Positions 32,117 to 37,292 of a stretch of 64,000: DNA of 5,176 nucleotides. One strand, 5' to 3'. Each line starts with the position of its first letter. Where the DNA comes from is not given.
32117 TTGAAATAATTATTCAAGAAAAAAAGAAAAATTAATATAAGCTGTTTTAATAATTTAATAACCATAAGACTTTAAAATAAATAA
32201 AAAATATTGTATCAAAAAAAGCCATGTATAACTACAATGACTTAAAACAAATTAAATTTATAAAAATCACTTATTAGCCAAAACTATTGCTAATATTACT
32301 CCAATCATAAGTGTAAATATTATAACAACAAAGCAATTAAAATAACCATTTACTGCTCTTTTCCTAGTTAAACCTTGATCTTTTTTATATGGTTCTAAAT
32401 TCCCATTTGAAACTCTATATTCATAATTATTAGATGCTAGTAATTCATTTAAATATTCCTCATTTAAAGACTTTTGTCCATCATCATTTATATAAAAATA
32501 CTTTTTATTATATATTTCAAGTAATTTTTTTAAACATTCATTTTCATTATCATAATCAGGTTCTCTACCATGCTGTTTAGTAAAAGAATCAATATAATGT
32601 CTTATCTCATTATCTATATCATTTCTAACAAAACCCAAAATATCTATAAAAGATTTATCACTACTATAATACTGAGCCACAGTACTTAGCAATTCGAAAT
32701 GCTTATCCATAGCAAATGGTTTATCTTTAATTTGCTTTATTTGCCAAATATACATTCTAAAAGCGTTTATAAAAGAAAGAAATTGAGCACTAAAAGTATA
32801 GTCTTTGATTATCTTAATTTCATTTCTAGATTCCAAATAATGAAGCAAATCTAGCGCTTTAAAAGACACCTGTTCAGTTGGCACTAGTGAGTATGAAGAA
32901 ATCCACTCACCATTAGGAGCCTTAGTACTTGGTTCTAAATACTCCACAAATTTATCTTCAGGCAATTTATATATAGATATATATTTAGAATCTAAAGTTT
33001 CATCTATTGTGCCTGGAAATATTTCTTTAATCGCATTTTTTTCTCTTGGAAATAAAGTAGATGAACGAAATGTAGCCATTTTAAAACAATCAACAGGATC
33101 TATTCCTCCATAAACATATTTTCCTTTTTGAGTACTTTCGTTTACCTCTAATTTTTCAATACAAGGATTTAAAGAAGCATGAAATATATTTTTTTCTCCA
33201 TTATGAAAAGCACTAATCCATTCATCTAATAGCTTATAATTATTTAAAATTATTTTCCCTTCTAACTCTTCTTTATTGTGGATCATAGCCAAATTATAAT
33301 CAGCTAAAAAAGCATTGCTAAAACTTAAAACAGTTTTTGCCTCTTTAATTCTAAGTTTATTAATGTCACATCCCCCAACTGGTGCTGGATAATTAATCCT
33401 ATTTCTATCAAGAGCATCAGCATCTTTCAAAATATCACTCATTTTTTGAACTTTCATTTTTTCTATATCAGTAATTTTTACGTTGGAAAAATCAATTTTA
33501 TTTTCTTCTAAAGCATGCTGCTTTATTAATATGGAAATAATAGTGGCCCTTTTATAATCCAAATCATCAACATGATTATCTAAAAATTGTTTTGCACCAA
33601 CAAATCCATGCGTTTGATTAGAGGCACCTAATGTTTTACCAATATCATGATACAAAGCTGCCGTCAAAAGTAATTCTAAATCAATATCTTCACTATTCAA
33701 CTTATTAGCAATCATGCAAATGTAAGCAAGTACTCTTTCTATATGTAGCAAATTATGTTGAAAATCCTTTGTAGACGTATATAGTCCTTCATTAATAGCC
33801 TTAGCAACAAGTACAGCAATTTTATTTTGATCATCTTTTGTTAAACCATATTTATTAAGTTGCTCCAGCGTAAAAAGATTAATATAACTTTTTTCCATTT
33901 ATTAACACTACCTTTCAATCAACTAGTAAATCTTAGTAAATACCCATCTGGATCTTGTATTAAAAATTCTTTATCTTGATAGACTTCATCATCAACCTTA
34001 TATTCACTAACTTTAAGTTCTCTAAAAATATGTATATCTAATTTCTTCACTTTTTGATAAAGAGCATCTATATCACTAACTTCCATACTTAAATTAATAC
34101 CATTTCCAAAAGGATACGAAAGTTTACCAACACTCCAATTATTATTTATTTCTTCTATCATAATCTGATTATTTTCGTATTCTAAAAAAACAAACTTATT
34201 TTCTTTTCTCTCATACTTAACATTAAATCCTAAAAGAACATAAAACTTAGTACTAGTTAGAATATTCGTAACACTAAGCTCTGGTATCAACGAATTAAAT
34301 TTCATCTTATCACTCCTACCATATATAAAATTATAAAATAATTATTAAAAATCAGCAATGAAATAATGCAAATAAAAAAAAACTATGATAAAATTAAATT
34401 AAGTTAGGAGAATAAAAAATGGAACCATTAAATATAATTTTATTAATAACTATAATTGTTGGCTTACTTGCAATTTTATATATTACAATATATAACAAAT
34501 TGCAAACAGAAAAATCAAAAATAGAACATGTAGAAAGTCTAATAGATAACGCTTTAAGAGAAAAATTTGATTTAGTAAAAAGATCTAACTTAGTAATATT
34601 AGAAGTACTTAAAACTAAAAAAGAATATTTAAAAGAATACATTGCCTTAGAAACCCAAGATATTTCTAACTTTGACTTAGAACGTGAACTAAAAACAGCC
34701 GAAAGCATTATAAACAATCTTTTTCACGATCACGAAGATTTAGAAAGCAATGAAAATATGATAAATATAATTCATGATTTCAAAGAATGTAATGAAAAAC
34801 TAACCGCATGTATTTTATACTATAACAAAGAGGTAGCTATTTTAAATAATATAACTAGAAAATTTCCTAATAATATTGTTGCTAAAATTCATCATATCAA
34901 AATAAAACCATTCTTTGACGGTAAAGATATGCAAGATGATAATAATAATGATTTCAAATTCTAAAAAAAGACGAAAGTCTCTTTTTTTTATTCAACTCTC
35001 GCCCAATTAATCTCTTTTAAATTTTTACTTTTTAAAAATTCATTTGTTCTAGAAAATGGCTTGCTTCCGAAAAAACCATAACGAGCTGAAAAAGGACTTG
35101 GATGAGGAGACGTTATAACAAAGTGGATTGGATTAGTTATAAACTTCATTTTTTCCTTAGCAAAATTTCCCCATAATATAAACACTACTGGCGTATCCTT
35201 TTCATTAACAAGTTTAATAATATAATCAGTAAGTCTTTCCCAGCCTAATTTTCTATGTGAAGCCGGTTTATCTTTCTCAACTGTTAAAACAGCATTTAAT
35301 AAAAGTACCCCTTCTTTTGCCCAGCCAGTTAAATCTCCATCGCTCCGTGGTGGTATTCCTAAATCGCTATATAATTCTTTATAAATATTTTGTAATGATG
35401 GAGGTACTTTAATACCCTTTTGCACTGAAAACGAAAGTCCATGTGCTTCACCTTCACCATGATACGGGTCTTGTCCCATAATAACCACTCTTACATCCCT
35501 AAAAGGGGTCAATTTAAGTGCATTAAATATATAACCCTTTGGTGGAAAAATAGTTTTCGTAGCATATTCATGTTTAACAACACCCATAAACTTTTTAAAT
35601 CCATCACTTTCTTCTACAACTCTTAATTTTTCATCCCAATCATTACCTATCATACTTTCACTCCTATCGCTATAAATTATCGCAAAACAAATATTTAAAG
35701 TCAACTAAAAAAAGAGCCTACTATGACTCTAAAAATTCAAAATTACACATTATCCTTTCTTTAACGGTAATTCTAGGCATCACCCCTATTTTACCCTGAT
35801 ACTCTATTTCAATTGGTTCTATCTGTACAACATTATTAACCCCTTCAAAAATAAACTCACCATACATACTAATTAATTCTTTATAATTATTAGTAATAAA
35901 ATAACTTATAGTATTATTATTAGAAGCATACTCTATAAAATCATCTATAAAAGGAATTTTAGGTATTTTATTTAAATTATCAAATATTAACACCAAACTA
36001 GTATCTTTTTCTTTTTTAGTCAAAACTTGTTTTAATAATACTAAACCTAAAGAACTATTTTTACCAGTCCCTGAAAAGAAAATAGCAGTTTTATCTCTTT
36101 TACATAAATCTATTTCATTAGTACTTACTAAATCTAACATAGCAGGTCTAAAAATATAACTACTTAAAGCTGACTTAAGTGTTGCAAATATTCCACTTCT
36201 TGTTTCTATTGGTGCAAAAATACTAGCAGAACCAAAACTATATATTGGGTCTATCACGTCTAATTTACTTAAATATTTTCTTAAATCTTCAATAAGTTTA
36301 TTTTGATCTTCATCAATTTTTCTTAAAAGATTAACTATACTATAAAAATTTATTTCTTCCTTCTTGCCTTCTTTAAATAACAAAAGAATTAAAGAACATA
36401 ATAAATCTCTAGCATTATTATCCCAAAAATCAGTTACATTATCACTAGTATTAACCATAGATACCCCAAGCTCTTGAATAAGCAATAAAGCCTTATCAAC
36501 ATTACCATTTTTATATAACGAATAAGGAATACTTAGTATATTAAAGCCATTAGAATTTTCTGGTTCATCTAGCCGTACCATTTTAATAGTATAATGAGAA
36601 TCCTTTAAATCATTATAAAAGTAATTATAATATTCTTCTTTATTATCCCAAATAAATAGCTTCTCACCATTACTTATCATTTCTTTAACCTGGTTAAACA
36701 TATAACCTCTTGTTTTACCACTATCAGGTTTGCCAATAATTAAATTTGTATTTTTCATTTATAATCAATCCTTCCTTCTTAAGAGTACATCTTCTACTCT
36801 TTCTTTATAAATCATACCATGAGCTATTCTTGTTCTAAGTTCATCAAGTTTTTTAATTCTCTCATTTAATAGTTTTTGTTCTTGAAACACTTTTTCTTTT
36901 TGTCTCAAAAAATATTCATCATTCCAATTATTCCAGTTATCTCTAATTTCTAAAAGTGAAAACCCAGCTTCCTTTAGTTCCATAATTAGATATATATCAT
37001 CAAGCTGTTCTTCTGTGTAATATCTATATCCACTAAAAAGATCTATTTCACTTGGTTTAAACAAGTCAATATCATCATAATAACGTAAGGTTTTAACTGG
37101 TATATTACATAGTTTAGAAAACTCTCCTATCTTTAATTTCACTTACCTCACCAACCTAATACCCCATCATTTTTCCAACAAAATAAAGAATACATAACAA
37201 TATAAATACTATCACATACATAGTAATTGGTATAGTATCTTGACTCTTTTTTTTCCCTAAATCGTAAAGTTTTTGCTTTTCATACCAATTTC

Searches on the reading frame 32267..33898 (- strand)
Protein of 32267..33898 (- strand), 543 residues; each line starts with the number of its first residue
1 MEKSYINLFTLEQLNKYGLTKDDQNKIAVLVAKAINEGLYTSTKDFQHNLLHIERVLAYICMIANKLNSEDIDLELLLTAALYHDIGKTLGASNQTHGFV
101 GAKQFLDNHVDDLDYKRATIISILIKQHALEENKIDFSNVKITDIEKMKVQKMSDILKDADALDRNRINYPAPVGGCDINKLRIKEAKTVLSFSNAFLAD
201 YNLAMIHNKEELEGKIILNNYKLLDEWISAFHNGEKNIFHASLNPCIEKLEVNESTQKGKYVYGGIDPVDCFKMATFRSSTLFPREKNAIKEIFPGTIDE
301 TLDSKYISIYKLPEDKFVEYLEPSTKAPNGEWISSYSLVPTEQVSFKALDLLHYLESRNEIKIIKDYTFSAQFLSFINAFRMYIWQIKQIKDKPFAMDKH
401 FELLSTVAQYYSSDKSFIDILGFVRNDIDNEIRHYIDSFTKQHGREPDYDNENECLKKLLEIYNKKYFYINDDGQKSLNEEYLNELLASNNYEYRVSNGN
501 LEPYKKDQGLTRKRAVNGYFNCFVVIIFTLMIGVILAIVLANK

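Call 58: search_protein_families(library=pfam, proteins=[window:32267-33898:-], max_evalue=0.001)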
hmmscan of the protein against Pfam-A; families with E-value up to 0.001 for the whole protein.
window:32267-33898:- (543 aa): 2 families
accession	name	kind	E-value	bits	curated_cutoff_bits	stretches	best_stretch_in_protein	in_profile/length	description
PF01966.28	HD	-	1.1e-09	39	22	1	52-165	4-115/116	HD domain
PF24391.1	HD-CE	-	0.00045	20.4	27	0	47-95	6-57/263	HD-CE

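Call 81: search_protein_families(library=ncbifam, proteins=[window:32267-33898:-], max_evalue=0.1)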
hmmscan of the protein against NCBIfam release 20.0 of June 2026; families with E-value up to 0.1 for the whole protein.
window:32267-33898:- (543 aa): 13 families
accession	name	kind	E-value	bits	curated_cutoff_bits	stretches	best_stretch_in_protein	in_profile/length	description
TIGR00277.1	HDIG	domain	6.1e-06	26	27.6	1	52-103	8-63/84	HDIG domain-containing metalloprotein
NF001366.0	PRK00275.1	equivalog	0.00011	20.3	1299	1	63-130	486-551/895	[protein-PII] uridylyltransferase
NF045665.1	NTPtran_DVU1551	equivalog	0.00012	21.3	315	1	39-117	207-279/359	DVU_1551 family NTP transferase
NF002837.0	PRK03059.1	equivalog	0.00019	19.7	1010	1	75-129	479-531/857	[protein-PII] uridylyltransferase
TIGR01693.1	UTase_glnD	equivalog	0.00026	19.4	519.4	1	63-129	454-518/850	[protein-PII] uridylyltransferase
NF003448.0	PRK05007.1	equivalog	0.00087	17.2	1255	1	73-130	497-552/884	bifunctional uridylyltransferase/uridylyl-removing protein GlnD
NF001265.0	PRK00227.1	equivalog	0.0022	16.2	799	1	75-129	403-455/693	[protein-PII] uridylyltransferase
TIGR00488.1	TIGR00488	equivalog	0.004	17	70.15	1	70-208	27-158/173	bis(5'-nucleosyl)-tetraphosphatase (symmetrical) YqeK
TIGR00295.1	TIGR00295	hypoth_equivalog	0.015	15.1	172.35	1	59-106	24-72/164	TIGR00295 family protein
NF003347.0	PRK04374.1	equivalog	0.028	12.6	1567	1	74-129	486-539/869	[protein-PII] uridylyltransferase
TIGR03401.1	cyanamide_fam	subfamily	0.053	13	109.85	1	40-94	47-102/228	HD domain protein, cyanamide hydratase family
TIGR01596.1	cas3_HD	equivalog_domain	0.055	13.5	43.45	1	52-88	4-44/178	CRISPR-associated endonuclease Cas3''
NF002895.0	PRK03381.1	equivalog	0.075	11.1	631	1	75-129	444-496/782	[protein-PII] uridylyltransferase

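Call 82: search_solved_structures(query=window:32267-33898:-, max_evalue=0.01)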
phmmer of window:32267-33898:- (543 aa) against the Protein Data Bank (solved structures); distinct sequences matched with E-value up to 0.01: 0.

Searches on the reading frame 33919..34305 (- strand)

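Call 58: search_protein_families(library=pfam, proteins=[window:33919-34305:-], max_evalue=0.001)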
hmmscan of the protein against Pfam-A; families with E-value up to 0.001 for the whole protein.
window:33919-34305:- (128 aa): 1 family
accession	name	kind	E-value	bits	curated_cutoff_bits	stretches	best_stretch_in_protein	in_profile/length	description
PF00903.31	Glyoxalase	-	0.0006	20.6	20.6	0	10-126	7-121/121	Glyoxalase/Bleomycin resistance protein/Dioxygenase superfamily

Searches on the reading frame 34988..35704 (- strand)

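Call 58: search_protein_families(library=pfam, proteins=[window:34988-35704:-], max_evalue=0.001)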
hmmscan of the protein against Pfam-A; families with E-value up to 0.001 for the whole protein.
window:34988-35704:- (238 aa): 1 family
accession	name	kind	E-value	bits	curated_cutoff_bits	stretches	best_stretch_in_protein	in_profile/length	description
PF03167.25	UDG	-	2.1e-17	63.9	24.3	1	67-225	5-141/141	Uracil DNA glycosylase superfamily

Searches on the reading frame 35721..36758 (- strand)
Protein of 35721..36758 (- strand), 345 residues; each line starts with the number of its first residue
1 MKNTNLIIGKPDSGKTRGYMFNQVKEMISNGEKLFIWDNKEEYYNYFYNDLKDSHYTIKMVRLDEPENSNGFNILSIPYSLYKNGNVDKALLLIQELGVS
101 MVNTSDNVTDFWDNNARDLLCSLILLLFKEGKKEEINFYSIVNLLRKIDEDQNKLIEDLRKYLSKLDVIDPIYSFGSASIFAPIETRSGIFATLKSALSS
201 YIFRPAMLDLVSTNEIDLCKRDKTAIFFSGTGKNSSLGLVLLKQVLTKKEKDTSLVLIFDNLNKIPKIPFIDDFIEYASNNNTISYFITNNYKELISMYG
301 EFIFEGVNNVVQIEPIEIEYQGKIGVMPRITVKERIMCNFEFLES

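Call 8: search_protein_families(library=pfam, proteins=[window:35721-36758:-], max_evalue=0.1)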
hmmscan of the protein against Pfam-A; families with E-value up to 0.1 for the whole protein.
window:35721-36758:- (345 aa): 3 families
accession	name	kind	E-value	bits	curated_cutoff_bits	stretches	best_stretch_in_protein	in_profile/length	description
PF02534.20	T4SS-DNA_transf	-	7.9e-11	41.9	20.1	1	6-300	48-349/468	Type IV secretory system Conjugative DNA transfer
PF10412.15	TrwB_AAD_bind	-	0.00014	21.3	20.5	1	6-275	19-266/387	Type IV secretion-system coupling protein DNA-binding domain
PF10483.15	Elong_Iki1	-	0.09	12.7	22.5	0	241-286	1-46/292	Elongator subunit Iki1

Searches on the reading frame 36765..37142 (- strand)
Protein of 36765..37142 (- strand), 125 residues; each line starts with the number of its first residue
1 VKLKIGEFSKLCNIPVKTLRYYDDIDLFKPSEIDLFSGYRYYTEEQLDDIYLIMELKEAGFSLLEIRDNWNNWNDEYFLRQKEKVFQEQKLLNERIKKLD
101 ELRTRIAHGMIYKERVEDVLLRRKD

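Call 9: search_protein_families(library=padloc, proteins=[window:36765-37142:-], max_evalue=1)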
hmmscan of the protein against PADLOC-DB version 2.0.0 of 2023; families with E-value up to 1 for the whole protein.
window:36765-37142:- (125 aa): 1 family
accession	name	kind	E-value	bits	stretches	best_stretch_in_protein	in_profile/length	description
PDLC04133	mad1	-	1e-10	39.7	1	1-48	4-48/60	mads_1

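Call 50: search_protein_families(library=phrogs, proteins=[window:36765-37142:-], max_evalue=0.1)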
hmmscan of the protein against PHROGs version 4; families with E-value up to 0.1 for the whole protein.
window:36765-37142:- (125 aa): 3 families
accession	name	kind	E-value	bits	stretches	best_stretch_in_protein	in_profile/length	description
phrog_11671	-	unknown function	3.9e-11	44.2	1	1-107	6-113/146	-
phrog_6620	-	integration and excision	7.7e-05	23.3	1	3-53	2-51/201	transposase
phrog_20793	-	unknown function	0.005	17.9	1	4-50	9-54/86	-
